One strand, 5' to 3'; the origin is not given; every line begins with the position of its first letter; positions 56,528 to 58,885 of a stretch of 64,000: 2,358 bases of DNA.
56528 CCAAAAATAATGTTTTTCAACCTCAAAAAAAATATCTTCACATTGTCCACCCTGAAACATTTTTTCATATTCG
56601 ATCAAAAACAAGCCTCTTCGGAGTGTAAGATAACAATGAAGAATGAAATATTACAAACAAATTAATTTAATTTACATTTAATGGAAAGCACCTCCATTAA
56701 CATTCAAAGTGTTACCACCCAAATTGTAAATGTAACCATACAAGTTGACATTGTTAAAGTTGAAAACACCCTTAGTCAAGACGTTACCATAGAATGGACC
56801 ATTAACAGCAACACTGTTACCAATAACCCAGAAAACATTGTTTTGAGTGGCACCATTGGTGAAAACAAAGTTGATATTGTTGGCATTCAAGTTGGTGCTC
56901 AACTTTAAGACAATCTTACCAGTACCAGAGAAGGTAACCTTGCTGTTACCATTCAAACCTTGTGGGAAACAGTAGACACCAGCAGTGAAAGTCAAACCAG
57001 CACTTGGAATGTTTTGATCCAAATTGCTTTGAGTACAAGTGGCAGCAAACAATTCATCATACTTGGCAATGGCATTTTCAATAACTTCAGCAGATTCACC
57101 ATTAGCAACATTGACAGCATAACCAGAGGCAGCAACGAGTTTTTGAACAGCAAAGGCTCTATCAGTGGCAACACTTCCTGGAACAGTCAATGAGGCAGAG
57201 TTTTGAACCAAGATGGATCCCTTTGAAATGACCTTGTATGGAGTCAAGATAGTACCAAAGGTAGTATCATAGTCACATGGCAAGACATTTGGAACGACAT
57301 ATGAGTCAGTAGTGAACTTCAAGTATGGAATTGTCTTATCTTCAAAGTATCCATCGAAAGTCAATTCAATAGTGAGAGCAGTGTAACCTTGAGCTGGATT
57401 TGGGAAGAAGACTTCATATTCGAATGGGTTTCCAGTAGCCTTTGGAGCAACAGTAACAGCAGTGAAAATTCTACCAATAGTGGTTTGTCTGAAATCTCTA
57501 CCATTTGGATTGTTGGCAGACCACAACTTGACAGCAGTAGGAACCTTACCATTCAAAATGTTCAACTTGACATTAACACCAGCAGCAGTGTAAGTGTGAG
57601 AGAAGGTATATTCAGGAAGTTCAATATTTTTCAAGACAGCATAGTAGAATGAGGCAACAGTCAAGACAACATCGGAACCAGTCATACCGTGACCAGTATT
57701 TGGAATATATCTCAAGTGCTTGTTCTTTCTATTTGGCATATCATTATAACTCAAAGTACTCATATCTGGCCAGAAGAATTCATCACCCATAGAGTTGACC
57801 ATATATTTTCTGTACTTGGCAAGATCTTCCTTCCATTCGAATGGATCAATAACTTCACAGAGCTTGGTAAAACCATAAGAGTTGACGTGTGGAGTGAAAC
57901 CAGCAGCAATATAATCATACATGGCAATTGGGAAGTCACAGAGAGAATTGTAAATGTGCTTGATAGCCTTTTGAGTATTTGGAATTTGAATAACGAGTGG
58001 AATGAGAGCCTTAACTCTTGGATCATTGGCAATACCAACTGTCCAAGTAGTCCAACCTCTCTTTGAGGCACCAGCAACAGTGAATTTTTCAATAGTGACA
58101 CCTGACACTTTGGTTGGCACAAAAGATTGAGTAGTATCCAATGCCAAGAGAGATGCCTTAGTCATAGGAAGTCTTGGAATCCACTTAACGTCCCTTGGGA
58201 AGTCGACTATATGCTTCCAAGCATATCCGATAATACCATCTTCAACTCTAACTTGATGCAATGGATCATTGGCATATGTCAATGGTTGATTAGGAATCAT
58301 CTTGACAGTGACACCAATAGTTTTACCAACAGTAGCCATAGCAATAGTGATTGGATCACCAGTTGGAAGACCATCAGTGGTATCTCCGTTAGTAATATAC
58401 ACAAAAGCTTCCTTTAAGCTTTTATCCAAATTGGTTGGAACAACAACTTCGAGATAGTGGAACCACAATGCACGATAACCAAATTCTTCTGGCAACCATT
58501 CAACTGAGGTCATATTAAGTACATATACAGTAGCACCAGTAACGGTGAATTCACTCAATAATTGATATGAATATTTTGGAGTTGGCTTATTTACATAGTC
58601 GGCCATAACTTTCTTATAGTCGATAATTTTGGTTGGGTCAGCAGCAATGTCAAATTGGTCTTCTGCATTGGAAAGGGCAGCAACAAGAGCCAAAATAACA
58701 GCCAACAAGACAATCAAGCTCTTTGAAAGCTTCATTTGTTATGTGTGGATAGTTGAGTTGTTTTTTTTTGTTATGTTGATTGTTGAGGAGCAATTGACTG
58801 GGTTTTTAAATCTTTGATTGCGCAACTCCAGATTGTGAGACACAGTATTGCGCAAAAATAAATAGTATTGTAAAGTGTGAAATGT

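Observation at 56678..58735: Secreted protein ending in a DUF3494 ice-binding-protein-like beta-helix, a candidate horizontally acquired module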

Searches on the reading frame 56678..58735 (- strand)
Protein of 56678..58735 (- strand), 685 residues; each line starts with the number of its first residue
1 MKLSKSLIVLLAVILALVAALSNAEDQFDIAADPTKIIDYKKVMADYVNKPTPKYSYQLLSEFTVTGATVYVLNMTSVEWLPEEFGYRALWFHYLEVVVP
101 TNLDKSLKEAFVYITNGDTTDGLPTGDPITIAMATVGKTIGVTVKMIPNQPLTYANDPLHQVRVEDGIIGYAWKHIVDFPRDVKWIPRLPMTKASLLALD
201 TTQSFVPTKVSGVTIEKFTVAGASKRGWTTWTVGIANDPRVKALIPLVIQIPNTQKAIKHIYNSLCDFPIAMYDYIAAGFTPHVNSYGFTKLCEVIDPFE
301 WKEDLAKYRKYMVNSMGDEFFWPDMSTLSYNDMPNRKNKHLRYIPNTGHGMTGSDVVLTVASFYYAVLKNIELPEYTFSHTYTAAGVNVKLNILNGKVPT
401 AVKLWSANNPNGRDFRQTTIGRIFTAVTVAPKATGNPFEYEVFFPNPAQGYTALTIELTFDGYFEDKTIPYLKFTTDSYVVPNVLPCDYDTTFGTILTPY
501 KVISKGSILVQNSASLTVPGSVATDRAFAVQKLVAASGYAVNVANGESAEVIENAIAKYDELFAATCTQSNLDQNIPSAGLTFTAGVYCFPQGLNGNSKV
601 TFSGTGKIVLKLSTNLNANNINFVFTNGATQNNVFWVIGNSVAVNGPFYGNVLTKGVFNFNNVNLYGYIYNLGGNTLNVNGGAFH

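Call 3: search_protein_families(library=pfam, proteins=[window:56678-58735:-], max_evalue=1)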
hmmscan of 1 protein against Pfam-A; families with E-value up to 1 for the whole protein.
window:56678-58735:- (685 aa): 3 families
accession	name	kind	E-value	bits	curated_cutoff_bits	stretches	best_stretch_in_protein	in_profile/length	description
PF10142.15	PhoPQ_related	-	4e-94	315.8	20.3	1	45-416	2-367/367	PhoPQ-activated pathogenicity-related protein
PF11999.13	Ice_binding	-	1.2e-10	41.9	28.7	1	503-662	15-185/208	Ice-binding-like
PF25156.2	PNGase_A_C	-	0.27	11.8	27.9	1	597-645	13-60/76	PNGase_A C-terminal domain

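Call 4: search_protein_families(library=ncbifam, proteins=[window:56678-58735:-], max_evalue=1)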
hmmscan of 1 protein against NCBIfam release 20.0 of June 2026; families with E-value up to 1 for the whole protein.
window:56678-58735:- (685 aa): 2 families
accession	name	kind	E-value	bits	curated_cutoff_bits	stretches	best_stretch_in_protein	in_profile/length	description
NF009941.0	PRK13404.1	subfamily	0.028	13.1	647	1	522-569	221-268/478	dihydropyrimidinase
TIGR02033.1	D-hydantoinase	equivalog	0.14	11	393.25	1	523-570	219-266/454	dihydropyrimidinase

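Call 5: find_homologous_proteins(query=window:56678-58735:-)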
Query window:56678-58735:- (685 aa): 477 proteins with E <= 0.001 among 8000 candidates; the best 120 are listed.
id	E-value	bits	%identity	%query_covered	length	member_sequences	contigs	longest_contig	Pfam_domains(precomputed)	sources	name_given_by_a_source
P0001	0.0e+0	1559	100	100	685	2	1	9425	PF11999.14,PF10142.16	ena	-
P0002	8.0e-129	449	46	65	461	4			PF10142.16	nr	nr:unnamed protein product [Naegleria fowleri]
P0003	8.5e-121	423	46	61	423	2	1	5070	PF10142.16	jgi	-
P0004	1.3e-114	402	43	72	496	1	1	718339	PF10142.16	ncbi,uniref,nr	ncbi:hypothetical protein C9374_001477 [Naegleria lovaniensis]|uniref:Uncharacterized protein n=1 Ta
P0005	2.3e-109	385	34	65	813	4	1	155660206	PF10142.16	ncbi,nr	ncbi:hypothetical protein DPMN_035212 [Dreissena polymorpha]|nr:hypothetical protein DPMN_035212 [Dr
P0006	1.5e-80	290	37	71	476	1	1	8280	PF10142.16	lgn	-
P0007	4.9e-80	288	37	68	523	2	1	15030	PF10142.16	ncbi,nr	ncbi:MAG: PhoPQ-activated pathogenicity-related family protein [Verrucomicrobiae bacterium]|nr:PhoPQ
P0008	5.6e-80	288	38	64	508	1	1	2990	PF10142.16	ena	-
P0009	1.5e-79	286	36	70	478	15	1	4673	PF10142.16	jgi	jgi:PhoPQ-activated pathogenicity-related protein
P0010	2.0e-79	286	38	65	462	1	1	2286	PF10142.16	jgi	jgi:PhoPQ-activated pathogenicity-related protein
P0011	2.6e-79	286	38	64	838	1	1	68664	PF00415.25,PF13540.13,PF10142.16,PF25390.2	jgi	jgi:PhoPQ-activated pathogenicity-related protein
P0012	3.4e-79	285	35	71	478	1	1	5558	PF10142.16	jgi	jgi:PhoPQ-activated pathogenicity-related protein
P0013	4.2e-79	285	37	65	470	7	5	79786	PF10142.16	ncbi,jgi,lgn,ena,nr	ncbi:MAG TPA: PhoPQ-activated pathogenicity-related family protein [Candidatus Paceibacterota bacter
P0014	4.3e-79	285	38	65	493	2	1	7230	PF10142.16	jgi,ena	-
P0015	8.1e-79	284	37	65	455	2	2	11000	PF10142.16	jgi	jgi:PhoPQ-activated pathogenicity-related protein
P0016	1.6e-78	283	39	65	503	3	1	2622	PF10142.16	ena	-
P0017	2.9e-78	282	35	71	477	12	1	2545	PF10142.16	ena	-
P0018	7.5e-78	281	37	65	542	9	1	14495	PF10142.16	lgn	-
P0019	1.1e-77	280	37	66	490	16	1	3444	PF10142.16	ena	-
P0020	1.1e-77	280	36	65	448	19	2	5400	PF10142.16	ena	-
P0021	2.3e-77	279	36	66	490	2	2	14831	PF10142.16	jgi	jgi:PhoPQ-activated pathogenicity-related protein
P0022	5.0e-77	278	35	70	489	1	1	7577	PF10142.16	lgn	-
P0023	8.7e-77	277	35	70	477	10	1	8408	PF10142.16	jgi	jgi:PhoPQ-activated pathogenicity-related protein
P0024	1.5e-76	276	34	71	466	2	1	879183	PF10142.16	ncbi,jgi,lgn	-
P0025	1.5e-76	276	37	65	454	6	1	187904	PF10142.16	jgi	jgi:PhoPQ-activated pathogenicity-related protein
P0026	1.5e-76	276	35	69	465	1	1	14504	PF10142.16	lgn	-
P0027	2.0e-76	276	35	71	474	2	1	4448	PF10142.16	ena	-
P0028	2.5e-76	276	36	66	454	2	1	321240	PF10142.16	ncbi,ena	-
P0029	2.8e-76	276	35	67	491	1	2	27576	PF10142.16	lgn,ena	-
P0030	3.7e-76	275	36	66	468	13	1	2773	PF10142.16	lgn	-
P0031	3.9e-76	275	36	66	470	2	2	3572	PF10142.16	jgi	jgi:PhoPQ-activated pathogenicity-related protein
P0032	4.5e-76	275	35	65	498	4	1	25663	PF10142.16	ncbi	ncbi:MAG: PhoPQ-activated pathogenicity-related family protein [Candidatus Hydrogenedentota bacteriu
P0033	6.1e-76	274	35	66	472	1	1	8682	PF10142.16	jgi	-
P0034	1.2e-75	273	38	66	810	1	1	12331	PF00801.27,PF10142.16,PF18911.7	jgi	jgi:PhoPQ-activated pathogenicity-related protein/PKD repeat protein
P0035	1.3e-75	273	35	69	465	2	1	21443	PF10142.16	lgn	-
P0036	1.6e-75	273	35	65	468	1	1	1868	PF10142.16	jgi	jgi:PhoPQ-activated pathogenicity-related protein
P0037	1.6e-75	273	35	71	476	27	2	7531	PF10142.16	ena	-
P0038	2.0e-75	273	35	66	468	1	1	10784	PF10142.16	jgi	jgi:PhoPQ-activated pathogenicity-related protein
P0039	2.0e-75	273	36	66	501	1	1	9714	PF10142.16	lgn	-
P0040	2.7e-75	272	35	66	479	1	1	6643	PF10142.16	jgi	jgi:PhoPQ-activated pathogenicity-related protein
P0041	3.0e-75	272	35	67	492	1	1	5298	PF10142.16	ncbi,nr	ncbi:MAG: PhoPQ-activated pathogenicity-related family protein [Candidatus Hydrogenedentes bacterium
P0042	3.1e-75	272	37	65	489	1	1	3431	PF10142.16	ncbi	-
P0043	4.1e-75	272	35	70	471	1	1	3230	PF10142.16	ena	-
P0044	4.6e-75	271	35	66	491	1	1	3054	PF10142.16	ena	-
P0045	4.8e-75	271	36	66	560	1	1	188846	PF10142.16,PF18884.6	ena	-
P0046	5.0e-75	271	36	65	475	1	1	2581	PF10142.16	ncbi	-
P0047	5.1e-75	271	37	70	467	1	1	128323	PF10142.16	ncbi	-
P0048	5.3e-75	271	36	65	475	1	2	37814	PF10142.16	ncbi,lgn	ncbi:MAG: PhoPQ-activated pathogenicity-related family protein [Blastocatellales bacterium]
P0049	6.4e-75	271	36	70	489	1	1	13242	PF10142.16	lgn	-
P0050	8.1e-75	271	36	65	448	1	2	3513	PF10142.16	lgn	-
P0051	8.7e-75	271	36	65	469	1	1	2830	PF10142.16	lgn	-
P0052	8.9e-75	271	36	64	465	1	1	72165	PF10142.16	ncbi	-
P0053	1.1e-74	270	36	65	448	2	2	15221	PF10142.16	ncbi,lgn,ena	-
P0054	1.1e-74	270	36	70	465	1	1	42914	PF10142.16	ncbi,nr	ncbi:MAG: PhoPQ-activated pathogenicity-related family protein [Acidobacteria bacterium]|nr:PhoPQ-ac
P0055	2.0e-74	269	35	71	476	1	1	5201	PF10142.16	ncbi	-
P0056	2.3e-74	269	37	66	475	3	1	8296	PF10142.16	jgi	jgi:PhoPQ-activated pathogenicity-related protein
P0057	2.3e-74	269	35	65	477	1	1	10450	PF10142.16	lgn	-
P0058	2.4e-74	269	38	64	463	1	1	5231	PF10142.16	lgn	-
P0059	2.8e-74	269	37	61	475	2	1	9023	PF10142.16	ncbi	-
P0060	2.8e-74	269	36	64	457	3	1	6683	PF10142.16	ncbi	-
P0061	3.4e-74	269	35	64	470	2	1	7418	PF10142.16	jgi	jgi:PhoPQ-activated pathogenicity-related protein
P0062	5.6e-74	268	36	64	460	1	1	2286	PF10142.16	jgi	jgi:PhoPQ-activated pathogenicity-related protein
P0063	6.1e-74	268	35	65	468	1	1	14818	PF10142.16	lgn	-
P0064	6.4e-74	268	37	65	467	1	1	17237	PF10142.16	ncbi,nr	ncbi:MAG: PhoPQ-activated pathogenicity-related family protein [Chloracidobacterium sp.]|nr:PhoPQ-ac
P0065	7.2e-74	268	35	67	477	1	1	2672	PF10142.16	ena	-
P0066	7.9e-74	267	34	71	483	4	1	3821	PF10142.16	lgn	-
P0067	8.3e-74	267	33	70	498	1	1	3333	PF10142.16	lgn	-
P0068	8.7e-74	267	37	65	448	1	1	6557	PF10142.16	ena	-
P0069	9.4e-74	267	35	71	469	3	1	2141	PF10142.16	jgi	jgi:PhoPQ-activated pathogenicity-related protein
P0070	1.2e-73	267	35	70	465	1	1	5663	PF10142.16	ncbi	-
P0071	1.3e-73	267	36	65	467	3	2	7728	PF10142.16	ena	-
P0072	1.4e-73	267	35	70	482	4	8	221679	PF10142.16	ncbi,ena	-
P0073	1.4e-73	267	36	65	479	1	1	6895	PF10142.16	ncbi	-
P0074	1.5e-73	267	35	65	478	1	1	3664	PF10142.16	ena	-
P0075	1.5e-73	266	36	66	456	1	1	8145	PF10142.16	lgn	-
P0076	1.8e-73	266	35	70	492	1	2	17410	PF10142.16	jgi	jgi:PhoPQ-activated pathogenicity-related protein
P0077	1.8e-73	266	34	71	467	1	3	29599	PF10142.16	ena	-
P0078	2.0e-73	266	36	64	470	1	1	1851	PF10142.16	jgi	jgi:PhoPQ-activated pathogenicity-related protein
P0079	2.3e-73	266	35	65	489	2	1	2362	PF10142.16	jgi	jgi:PhoPQ-activated pathogenicity-related protein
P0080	2.4e-73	266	36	65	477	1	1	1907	PF10142.16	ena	-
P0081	2.5e-73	266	35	67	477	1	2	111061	PF10142.16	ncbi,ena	-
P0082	2.6e-73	266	35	64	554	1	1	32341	PF10142.16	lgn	-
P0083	3.0e-73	266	34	65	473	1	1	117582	PF10142.16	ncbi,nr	ncbi:MAG: PhoPQ-activated pathogenicity-related family protein [Bryobacterales bacterium]|nr:PhoPQ-a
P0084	3.1e-73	265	36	65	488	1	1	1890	PF10142.16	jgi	jgi:PhoPQ-activated pathogenicity-related protein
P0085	3.7e-73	265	35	65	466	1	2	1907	PF10142.16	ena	-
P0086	4.3e-73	265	36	70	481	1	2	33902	PF10142.16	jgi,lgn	jgi:PhoPQ-activated pathogenicity-related protein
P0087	4.4e-73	265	36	66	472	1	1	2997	PF10142.16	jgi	-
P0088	6.5e-73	264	35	65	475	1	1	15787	PF10142.16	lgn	-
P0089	1.2e-72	264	37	64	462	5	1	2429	PF10142.16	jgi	jgi:PhoPQ-activated pathogenicity-related protein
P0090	1.2e-72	264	35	65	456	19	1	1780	PF10142.16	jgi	jgi:PhoPQ-activated pathogenicity-related protein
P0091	1.2e-72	263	36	66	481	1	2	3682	PF10142.16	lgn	-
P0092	1.3e-72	263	34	70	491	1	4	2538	PF10142.16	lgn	-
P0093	1.4e-72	263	35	70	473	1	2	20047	PF10142.16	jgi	jgi:PhoPQ-activated pathogenicity-related protein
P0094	1.6e-72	263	37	65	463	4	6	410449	PF10142.16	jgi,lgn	-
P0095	1.7e-72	263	35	64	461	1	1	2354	PF10142.16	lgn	-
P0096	1.7e-72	263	34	71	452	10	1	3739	PF10142.16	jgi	-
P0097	2.2e-72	263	36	65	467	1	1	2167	PF10142.16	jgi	jgi:PhoPQ-activated pathogenicity-related protein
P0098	2.3e-72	263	36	65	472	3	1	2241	PF10142.16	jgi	jgi:PhoPQ-activated pathogenicity-related protein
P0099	2.3e-72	263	35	64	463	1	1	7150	PF10142.16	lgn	-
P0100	2.8e-72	262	37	65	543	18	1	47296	PF10142.16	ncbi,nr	ncbi:MAG: PhoPQ-activated pathogenicity-related protein [Verrucomicrobia bacterium ADurb.Bin118]|nr:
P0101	2.9e-72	262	34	71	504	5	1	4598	PF10142.16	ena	-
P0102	3.1e-72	262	35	64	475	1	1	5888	PF10142.16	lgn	-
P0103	3.2e-72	262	35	69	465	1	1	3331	PF10142.16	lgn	-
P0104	3.6e-72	262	34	64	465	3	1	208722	PF10142.16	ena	-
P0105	3.7e-72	262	36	64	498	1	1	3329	PF10142.16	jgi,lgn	jgi:PhoPQ-activated pathogenicity-related protein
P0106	4.1e-72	262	35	71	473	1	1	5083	PF10142.16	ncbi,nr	ncbi:MAG: PhoPQ-activated pathogenicity-related family protein [Gammaproteobacteria bacterium]|nr:Ph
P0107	4.5e-72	262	36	64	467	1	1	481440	PF10142.16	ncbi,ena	-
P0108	5.0e-72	261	35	75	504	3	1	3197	PF10142.16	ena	-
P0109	5.2e-72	261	37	64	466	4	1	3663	PF10142.16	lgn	-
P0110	6.1e-72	261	36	64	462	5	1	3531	PF10142.16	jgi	-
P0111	6.2e-72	261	35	70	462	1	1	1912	PF10142.16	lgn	-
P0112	6.5e-72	261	35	65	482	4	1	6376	PF10142.16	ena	-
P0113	7.5e-72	261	36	61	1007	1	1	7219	PF10142.16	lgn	-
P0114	7.7e-72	261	35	68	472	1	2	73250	PF10142.16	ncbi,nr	ncbi:MAG: PhoPQ-activated pathogenicity-related family protein [Acidobacteriales bacterium]|nr:PhoPQ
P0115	7.8e-72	261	36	65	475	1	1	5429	PF10142.16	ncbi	-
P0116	8.2e-72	261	36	64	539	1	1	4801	PF10142.16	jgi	jgi:PhoPQ-activated pathogenicity-related protein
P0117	8.5e-72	261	34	67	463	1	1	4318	PF10142.16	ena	-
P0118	8.8e-72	261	36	65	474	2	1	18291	PF10142.16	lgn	-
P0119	9.3e-72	261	36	65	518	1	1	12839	PF10142.16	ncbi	-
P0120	9.6e-72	261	35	64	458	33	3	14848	PF10142.16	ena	-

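Call 10: find_encoding_contigs(protein=P0001, flank=10000)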
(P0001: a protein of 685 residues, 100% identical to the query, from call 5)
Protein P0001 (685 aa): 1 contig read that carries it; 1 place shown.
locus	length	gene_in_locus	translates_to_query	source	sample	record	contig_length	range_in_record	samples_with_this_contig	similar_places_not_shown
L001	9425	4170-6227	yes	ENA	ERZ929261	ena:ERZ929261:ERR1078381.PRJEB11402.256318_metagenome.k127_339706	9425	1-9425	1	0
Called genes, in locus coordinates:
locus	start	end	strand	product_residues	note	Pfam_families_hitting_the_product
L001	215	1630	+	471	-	PF00466:Ribosomal_L10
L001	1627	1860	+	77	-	-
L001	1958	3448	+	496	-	PF00466:Ribosomal_L10, PF17777:RL10P_insert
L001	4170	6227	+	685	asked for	PF10142:PhoPQ_related, PF11999:Ice_binding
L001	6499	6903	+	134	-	-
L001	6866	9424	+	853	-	?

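Call 11: list_cluster_members(proteins=[P0001])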
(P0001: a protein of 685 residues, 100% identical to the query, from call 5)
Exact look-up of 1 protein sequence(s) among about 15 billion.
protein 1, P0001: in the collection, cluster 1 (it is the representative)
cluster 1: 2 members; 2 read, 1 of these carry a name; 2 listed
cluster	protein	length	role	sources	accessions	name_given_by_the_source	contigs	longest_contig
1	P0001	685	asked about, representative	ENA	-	-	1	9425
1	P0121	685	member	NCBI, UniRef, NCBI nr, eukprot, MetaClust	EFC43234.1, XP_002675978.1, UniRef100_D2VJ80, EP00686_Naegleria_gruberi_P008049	predicted protein [Naegleria gruberi] | Predicted protein n=1 Tax=Naegleria gruberi TaxID=5762 RepID=D2VJ80_NAEGR | uncharacterized protein NAEGRDRAFT_49989 [Naegleria gruberi]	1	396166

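Call 22: find_encoding_contigs(protein=P0004, flank=10000, max_places=2)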
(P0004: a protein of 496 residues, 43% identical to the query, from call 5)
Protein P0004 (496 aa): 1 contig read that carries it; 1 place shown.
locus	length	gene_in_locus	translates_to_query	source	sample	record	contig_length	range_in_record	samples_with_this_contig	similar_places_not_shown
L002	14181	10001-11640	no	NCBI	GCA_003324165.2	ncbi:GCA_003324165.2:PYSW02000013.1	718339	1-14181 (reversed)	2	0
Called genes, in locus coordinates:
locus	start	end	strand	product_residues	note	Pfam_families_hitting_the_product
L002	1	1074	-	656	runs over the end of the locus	PF03133:TTL, PF14398:ATPgrasp_YheCD (faint)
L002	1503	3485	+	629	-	PF00282:Pyridoxal_deC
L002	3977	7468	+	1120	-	PF02415:Chlam_PMP (faint), PF00069:Pkinase, PF07714:PK_Tyr_Ser-Thr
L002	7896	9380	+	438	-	-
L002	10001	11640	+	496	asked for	PF10142:PhoPQ_related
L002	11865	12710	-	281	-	PF03031:NIF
